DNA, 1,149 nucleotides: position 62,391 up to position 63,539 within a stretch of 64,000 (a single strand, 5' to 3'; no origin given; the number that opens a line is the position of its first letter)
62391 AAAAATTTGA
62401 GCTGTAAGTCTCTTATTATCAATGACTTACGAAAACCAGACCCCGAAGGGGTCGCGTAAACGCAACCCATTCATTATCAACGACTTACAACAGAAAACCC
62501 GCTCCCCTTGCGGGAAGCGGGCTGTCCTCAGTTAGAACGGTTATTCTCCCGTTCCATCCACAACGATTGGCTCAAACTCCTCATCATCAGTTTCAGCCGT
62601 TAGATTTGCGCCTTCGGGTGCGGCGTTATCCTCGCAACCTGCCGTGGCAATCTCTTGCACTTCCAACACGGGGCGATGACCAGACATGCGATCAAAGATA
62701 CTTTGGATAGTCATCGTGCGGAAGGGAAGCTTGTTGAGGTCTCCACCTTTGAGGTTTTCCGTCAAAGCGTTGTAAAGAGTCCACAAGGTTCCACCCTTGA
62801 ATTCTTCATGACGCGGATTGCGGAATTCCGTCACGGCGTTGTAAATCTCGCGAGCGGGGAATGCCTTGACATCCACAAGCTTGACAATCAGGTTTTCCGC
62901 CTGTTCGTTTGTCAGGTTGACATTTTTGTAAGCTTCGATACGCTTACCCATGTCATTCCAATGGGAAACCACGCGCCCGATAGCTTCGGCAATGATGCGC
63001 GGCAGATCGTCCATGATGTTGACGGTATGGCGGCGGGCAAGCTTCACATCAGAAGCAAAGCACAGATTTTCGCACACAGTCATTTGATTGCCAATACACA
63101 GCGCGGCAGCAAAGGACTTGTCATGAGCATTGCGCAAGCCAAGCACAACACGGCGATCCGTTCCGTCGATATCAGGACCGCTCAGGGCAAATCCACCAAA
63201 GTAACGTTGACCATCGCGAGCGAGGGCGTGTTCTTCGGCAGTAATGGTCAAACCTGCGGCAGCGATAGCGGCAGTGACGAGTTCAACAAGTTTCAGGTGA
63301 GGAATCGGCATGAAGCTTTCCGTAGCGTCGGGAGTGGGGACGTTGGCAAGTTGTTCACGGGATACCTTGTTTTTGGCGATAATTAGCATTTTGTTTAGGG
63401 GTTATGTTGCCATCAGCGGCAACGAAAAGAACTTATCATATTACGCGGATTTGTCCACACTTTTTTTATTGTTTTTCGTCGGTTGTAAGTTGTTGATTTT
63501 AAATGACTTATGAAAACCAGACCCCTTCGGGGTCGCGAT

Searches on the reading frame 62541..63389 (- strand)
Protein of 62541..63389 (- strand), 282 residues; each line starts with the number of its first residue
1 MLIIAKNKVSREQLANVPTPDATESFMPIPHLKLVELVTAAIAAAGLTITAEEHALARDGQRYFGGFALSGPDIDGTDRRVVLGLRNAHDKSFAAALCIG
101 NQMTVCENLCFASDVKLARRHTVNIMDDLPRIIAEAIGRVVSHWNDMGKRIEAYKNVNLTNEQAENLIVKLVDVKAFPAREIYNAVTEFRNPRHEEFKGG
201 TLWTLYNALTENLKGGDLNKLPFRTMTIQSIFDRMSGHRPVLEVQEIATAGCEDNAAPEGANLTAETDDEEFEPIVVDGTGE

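Call 23: search_protein_families(library=phrogs, max_evalue=0.00001, proteins=[window:62541-63389:-])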
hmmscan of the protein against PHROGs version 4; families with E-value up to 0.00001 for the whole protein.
window:62541-63389:- (282 aa): 1 family
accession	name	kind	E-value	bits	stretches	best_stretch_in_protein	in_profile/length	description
phrog_1221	-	unknown function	1.7e-10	41.5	1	28-212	109-305/355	-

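Call 86: search_protein_families(library=pfam, max_evalue=0.001, proteins=[window:62541-63389:-])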
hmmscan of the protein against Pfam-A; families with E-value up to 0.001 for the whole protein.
window:62541-63389:- (282 aa): 1 family
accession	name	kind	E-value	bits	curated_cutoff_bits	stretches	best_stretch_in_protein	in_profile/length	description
PF06067.16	DUF932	-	5.2e-13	49.7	23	1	25-218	8-211/227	Domain of unknown function (DUF932)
